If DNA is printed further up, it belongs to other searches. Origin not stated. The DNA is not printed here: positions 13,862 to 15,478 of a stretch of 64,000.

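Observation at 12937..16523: PqqD / B12-radical-SAM / aminotransferase cassette ending in a 36-aa Lys-rich peptide gene: candidate unclassified RiPP pathway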

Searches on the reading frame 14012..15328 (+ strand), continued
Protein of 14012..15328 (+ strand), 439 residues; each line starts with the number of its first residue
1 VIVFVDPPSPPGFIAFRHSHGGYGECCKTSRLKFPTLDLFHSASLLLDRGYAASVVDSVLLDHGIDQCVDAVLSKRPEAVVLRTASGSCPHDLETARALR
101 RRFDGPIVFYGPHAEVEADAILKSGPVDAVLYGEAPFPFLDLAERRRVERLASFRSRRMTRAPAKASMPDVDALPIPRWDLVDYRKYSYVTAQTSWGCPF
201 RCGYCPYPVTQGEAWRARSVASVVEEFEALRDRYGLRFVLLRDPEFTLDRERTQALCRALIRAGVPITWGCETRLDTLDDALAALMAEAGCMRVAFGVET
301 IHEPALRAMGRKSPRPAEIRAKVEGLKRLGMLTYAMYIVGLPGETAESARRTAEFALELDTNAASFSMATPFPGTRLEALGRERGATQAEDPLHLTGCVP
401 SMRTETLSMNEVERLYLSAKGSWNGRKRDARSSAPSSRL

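Call 22: find_encoding_contigs(protein=P0024, flank=10000, max_places=2)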
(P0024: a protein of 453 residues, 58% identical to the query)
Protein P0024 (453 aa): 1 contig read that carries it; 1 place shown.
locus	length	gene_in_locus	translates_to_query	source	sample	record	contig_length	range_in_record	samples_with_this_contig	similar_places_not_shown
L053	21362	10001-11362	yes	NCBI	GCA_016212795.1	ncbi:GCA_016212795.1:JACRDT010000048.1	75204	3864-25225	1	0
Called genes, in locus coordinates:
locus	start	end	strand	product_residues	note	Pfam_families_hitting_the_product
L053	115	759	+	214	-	PF02666:PS_Dcarbxylase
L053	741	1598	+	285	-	PF01066:CDP-OH_P_transf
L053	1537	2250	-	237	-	PF14067:LssY_C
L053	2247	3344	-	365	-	PF13439:Glyco_transf_4, PF13579:Glyco_trans_4_4, PF20706:GT4-conflict, PF00534:Glycos_transf_1, PF13692:Glyco_trans_1_4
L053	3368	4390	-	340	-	-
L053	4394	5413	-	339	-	PF00535:Glycos_transf_2, PF13641:Glyco_tranf_2_3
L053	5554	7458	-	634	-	PF13428:TPR_14 (faint), PF13432:TPR_16 (faint), PF24575:TPR_Slam (faint), PF13371:TPR_9 (faint), PF13414:TPR_11 (weak), PF23914:TPR_CcmH_CycH (weak), PF13181:TPR_8 (weak), PF07719:TPR_2 (weak), +6 more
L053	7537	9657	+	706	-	-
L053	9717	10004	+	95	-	PF05402:PqqD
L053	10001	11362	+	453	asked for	PF04055:Radical_SAM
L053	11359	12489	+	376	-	PF13439:Glyco_transf_4, PF20706:GT4-conflict (weak), PF00534:Glycos_transf_1, PF13692:Glyco_trans_1_4, PF13524:Glyco_trans_1_2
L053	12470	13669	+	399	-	PF20706:GT4-conflict, PF00534:Glycos_transf_1, PF13692:Glyco_trans_1_4, PF13524:Glyco_trans_1_2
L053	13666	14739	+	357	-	PF00535:Glycos_transf_2, PF10111:Glyco_tranf_2_2 (weak), PF13641:Glyco_tranf_2_3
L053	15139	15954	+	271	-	PF13712:Glyco_tranf_2_5, PF00535:Glycos_transf_2 (faint)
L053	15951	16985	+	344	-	PF04055:Radical_SAM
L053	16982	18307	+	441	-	PF01041:DegT_DnrJ_EryC1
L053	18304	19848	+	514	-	PF02310:B12-binding, PF04055:Radical_SAM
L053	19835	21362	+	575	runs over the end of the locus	-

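Call 23: search_solved_structures(query=A1, max_evalue=0.001)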
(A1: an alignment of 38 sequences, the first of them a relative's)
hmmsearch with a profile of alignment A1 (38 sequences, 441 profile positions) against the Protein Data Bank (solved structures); distinct sequences matched with E-value up to 0.001: 12.
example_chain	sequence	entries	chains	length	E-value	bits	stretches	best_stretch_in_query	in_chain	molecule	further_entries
6fd2_B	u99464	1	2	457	8.6e-67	229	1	4-419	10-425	Putative apramycin biosynthetic oxidoreductase 4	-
9ccb_A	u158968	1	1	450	5.3e-20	74.8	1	107-383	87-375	Radical SAM core domain-containing protein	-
6wte_A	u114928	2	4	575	2.1e-18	69.6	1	188-373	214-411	B12-binding domain-containing protein | Tryptophan-C2-methyltransferase containing B12-binding domain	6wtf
9n1b_A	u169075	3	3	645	8.8e-15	57.6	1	103-355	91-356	Radical SAM protein | Radical SAM enzyme CysS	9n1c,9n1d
7kdx_A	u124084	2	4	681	2.3e-09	39.7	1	77-357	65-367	Methyltransferase TokK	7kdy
4jc0_A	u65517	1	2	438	5.2e-08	35.3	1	187-365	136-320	Ribosomal protein S12 methylthiotransferase RimO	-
2qgq_A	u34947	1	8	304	5.2e-08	35.3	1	188-366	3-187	Protein TM_1862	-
6iad_A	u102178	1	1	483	5.9e-05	25.2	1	271-354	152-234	Histone acetyltransferase, ELP3 family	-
6iaz_A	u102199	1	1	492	6.1e-05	25.2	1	271-354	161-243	Histone acetyltransferase, ELP3 family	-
6ia8_A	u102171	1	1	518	6.7e-05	25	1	271-354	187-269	Histone acetyltransferase, ELP3 family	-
7mjv_A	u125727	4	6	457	0.00012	24.2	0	200-330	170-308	tRNA-2-methylthio-N(6)-dimethylallyladenosine synthase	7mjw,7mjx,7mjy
7mjz_A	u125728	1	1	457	0.00012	24.2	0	200-330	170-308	tRNA-2-methylthio-N(6)-dimethylallyladenosine synthase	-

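Call 24: find_encoding_contigs(protein=P0050, flank=10000, max_places=2)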
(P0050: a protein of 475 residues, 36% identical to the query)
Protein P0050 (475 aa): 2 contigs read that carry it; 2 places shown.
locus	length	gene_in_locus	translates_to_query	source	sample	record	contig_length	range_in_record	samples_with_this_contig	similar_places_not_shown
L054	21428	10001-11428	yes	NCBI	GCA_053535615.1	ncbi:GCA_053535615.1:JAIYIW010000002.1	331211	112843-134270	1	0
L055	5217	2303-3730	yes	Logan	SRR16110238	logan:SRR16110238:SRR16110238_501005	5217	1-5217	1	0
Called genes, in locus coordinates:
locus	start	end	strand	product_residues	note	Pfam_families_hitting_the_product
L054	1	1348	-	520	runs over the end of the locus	PF00117:GATase, PF07722:Peptidase_C26, PF02540:NAD_synthase (weak), PF03054:tRNA_Me_trans (faint), PF06508:QueC (faint), PF00958:GMP_synt_C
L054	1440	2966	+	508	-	PF00478:IMPDH, PF00571:CBS, PF00977:His_biosynth (weak), PF03060:NMO (weak)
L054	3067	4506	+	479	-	PF00587:tRNA-synt_2b, PF03129:HGTP_anticodon, PF09180:ProRS-C_1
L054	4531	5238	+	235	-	-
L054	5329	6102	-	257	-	PF19709:DUF6206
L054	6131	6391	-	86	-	-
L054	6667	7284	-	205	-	PF03458:Gly_transporter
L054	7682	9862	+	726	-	-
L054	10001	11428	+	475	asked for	PF02310:B12-binding, PF04055:Radical_SAM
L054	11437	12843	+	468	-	PF02310:B12-binding, PF04055:Radical_SAM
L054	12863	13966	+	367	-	PF01073:3Beta_HSD, PF01370:Epimerase, PF02719:Polysacc_synt_2, PF04321:RmlD_sub_bind, PF05368:NmrA, PF07993:NAD_binding_4, PF13460:NAD_binding_10, PF16363:GDP_Man_Dehyd, +2 more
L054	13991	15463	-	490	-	PF01943:Polysacc_synt, PF13440:Polysacc_synt_3, PF03023:MurJ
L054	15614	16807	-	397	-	PF13439:Glyco_transf_4, PF13579:Glyco_trans_4_4, PF20706:GT4-conflict, PF00534:Glycos_transf_1, PF13692:Glyco_trans_1_4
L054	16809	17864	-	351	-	PF13439:Glyco_transf_4, PF13579:Glyco_trans_4_4, PF00534:Glycos_transf_1, PF20706:GT4-conflict, PF13692:Glyco_trans_1_4, PF13524:Glyco_trans_1_2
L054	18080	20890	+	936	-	PF02310:B12-binding, PF14890:Intein_splicing, PF14528:LAGLIDADG_3 (faint), PF04055:Radical_SAM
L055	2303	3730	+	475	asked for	PF02310:B12-binding, PF04055:Radical_SAM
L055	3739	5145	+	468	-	PF02310:B12-binding, PF04055:Radical_SAM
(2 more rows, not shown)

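Call 29: search_solved_structures(query=window:14012-15328:+, max_evalue=1e-10, show_alignments=1)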
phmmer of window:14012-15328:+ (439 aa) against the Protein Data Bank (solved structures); distinct sequences matched with E-value up to 1e-10: 3.
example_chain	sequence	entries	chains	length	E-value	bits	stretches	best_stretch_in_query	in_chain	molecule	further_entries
6fd2_B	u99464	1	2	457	9.6e-42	146.6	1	3-415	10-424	Putative apramycin biosynthetic oxidoreductase 4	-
6wte_A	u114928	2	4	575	1.6e-12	50.4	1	181-375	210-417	B12-binding domain-containing protein | Tryptophan-C2-methyltransferase containing B12-binding domain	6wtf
9ccb_A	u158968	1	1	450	1.7e-11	46.9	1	152-392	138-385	Radical SAM core domain-containing protein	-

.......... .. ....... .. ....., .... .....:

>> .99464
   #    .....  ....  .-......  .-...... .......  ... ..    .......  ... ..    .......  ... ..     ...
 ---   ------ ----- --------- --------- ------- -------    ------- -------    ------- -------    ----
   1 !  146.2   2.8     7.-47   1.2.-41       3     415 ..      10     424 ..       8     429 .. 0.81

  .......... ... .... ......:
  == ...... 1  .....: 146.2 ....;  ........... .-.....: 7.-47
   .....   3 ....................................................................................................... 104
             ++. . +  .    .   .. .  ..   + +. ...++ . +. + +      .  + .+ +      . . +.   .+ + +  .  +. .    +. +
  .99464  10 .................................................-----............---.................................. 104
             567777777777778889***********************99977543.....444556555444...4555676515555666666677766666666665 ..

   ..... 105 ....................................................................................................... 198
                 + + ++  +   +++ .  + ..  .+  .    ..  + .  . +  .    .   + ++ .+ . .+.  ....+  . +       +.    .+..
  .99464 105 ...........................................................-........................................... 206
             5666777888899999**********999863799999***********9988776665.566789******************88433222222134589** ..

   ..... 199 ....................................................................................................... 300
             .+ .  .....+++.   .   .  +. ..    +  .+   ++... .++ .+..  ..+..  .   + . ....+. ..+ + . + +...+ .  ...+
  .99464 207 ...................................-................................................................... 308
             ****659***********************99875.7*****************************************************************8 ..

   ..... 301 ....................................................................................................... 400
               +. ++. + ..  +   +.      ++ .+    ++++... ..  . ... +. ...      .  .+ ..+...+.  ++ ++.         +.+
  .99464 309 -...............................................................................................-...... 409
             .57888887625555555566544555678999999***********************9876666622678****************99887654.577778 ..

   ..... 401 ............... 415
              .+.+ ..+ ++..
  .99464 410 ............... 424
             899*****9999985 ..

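Call 65: search_protein_families(library=pfam, proteins=[L053:7537-9654:+, L053:15951-16982:+, L053:18304-19845:+, L053:16982-18304:+], max_evalue=0.01)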
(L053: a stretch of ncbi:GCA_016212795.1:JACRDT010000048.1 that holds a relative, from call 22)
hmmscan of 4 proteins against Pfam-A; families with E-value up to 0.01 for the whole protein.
L053:7537-9654:+ (706 aa): 1 family
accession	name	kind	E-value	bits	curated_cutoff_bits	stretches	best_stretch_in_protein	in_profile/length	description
PF13505.12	OMP_b-brl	-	0.00025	21.7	28.7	1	517-664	42-148/175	Outer membrane protein beta-barrel domain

L053:15951-16982:+ (344 aa): 2 families
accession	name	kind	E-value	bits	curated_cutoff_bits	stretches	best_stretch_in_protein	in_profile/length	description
PF04055.27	Radical_SAM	-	4.8e-22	79.3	29.5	1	43-192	1-165/166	Radical SAM superfamily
PF13353.11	Fer4_12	-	0.0051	17.5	22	1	46-148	12-122/137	4Fe-4S single cluster domain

L053:18304-19845:+ (514 aa): 2 families
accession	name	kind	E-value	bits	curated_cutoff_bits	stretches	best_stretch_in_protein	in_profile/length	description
PF04055.27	Radical_SAM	-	7.4e-24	85.2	29.5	1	208-367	2-166/166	Radical SAM superfamily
PF02310.24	B12-binding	-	1.5e-13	51.1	32.1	1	22-142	5-120/121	B12 binding domain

L053:16982-18304:+ (441 aa): 1 family
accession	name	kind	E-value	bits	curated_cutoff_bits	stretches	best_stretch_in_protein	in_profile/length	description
PF01041.23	DegT_DnrJ_EryC1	-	1.7e-56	192.5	19.8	2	21-208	12-199/360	DegT/DnrJ/EryC1/StrS aminotransferase family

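Call 78: predict_structure(alignment_id=A1)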
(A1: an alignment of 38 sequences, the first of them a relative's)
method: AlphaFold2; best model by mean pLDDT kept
length: 439 residues; sequences in the alignment: 38
mean_pLDDT: 94.4   pTM: 0.92
mean pLDDT of the five models: 94.4, 93.1, 92.5, 92.2, 91.6
residues with pLDDT >= 90: 395; 70-90: 37; 50-70: 5; < 50: 2
segments of 3 or more residues with pLDDT < 50: none
pLDDT, mean of each block of 10 residues (from residue 1): 98 94 93 95 98 98 98 98 97 99 98 96 97 95 84 86 84 96 97 95 94 95 98 97 96 99 98 95 99 96 93 92 98 97 96 96 96 96 94 94 96 97 86 56
secondary structure, 60 per line:
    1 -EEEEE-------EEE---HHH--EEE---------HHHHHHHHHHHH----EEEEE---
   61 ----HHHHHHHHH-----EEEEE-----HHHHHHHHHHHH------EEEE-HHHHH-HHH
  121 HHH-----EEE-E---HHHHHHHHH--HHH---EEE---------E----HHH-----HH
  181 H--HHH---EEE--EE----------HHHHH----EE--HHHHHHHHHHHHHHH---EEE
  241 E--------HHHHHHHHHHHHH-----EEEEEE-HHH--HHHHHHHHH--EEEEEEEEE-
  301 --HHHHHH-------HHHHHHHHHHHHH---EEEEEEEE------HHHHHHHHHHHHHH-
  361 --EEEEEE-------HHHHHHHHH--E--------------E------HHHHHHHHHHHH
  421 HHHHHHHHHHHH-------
elements in order: E2-6 E14-16 E25-27 H37-48 E53-57 H65-73 E79-83 H89-100 E107-110 H112-116 H118-123 E129-131 H137-145 E154-156 E190-192 H207-211 H220-234 E238-241 H250-262 E268-273 H280-288 E291-299 H303-308 H316-328 E332-339 H346-359 E363-368 H376-384 H409-432

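Call 80: fold_search(model_id=the predicted structure, library=pdb)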
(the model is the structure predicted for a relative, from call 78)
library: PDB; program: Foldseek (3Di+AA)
matches with E <= 10: 1857; with E <= 0.001: 178
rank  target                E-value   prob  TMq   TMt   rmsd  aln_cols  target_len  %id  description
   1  6fd2_A                1.0e-32  1.00  0.83  0.81   3.5       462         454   26  Radical SAM 1,2-diol dehydratase AprD4 in complex with its substrate paromamine (released 2018-01-17)
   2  6fd2_B                2.0e-32  1.00  0.83  0.81   5.7       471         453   26  Radical SAM 1,2-diol dehydratase AprD4 in complex with its substrate paromamine (released 2018-01-17)
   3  6wte_A                1.5e-22  1.00  0.71  0.56   8.2       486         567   20  Structure of radical S-adenosylmethionine methyltransferase, TsrM, from Kitasatospora setae with cobalamin and [4Fe-4S (released 2020-12-23)
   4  6wte_B                2.1e-22  1.00  0.72  0.60   7.3       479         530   20  Structure of radical S-adenosylmethionine methyltransferase, TsrM, from Kitasatospora setae with cobalamin and [4Fe-4S (released 2020-12-23)
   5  9ccb                  2.1e-22  1.00  0.63  0.66   7.9       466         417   20  X-ray crystal structure of methyl-coenzyme M reductase glutamine methylase (MgmA) from Methanothermobacter marburgensis  (released 2025-01-01)
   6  6wtf_A                2.2e-21  1.00  0.73  0.60   6.5       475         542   20  Structure of radical S-adenosylmethionine methyltransferase, TsrM, from Kitasatospora setae with tryptophan substrate  (released 2020-12-23)
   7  6wtf_B                1.2e-20  1.00  0.73  0.60   6.6       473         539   20  Structure of radical S-adenosylmethionine methyltransferase, TsrM, from Kitasatospora setae with tryptophan substrate  (released 2020-12-23)
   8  9n1d                  4.1e-17  1.00  0.69  0.50   4.9       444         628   15  Crystal structure of CysS from Corallococcus sp. CA054B with 5'-deoxyadenosine and methionine bound (released 2026-01-28)
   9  9n1b                  4.9e-17  1.00  0.70  0.51   4.8       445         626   15  Crystal structure of CysS from Corallococcus sp. CA054B with 5'-deoxyadenosine, methionine, and pantetheinylated 3-metho (released 2026-01-28)
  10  5ul3                  5.8e-17  1.00  0.73  0.46   5.0       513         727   13  Structure of Cobalamin-dependent S-adenosylmethionine radical enzyme OxsB with aqua-cobalamin bound (released 2017-04-19)
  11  9n1c                  5.8e-17  1.00  0.70  0.51   4.9       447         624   15  Crystal structure of CysS from Corallococcus sp. CA054B with 5'-deoxyadenosine, methionine, and pantetheinylated 3-ethox (released 2026-01-28)
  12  5ul4                  9.9e-17  1.00  0.74  0.46   5.2       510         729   13  Structure of Cobalamin-dependent S-adenosylmethionine radical enzyme OxsB with aqua-cobalamin and S-adenosylmethionine b (released 2017-04-19)
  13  7kdx_A                2.3e-16  1.00  0.66  0.46   4.5       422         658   17  Crystal structure of Streptomyces tokunonesis TokK with hydroxycobalamin, 5'-deoxyadenosine, and methionine (released 2022-01-12)
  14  5ul2                  3.4e-16  1.00  0.64  0.40  13.7       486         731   15  Structure of Apo, SeMet-labeled Cobalamin-dependent S-adenosylmethionine radical enzyme OxsB (released 2017-04-19)
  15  7kdx_B                1.1e-15  1.00  0.66  0.45   4.6       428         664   18  Crystal structure of Streptomyces tokunonesis TokK with hydroxycobalamin, 5'-deoxyadenosine, and methionine (released 2022-01-12)
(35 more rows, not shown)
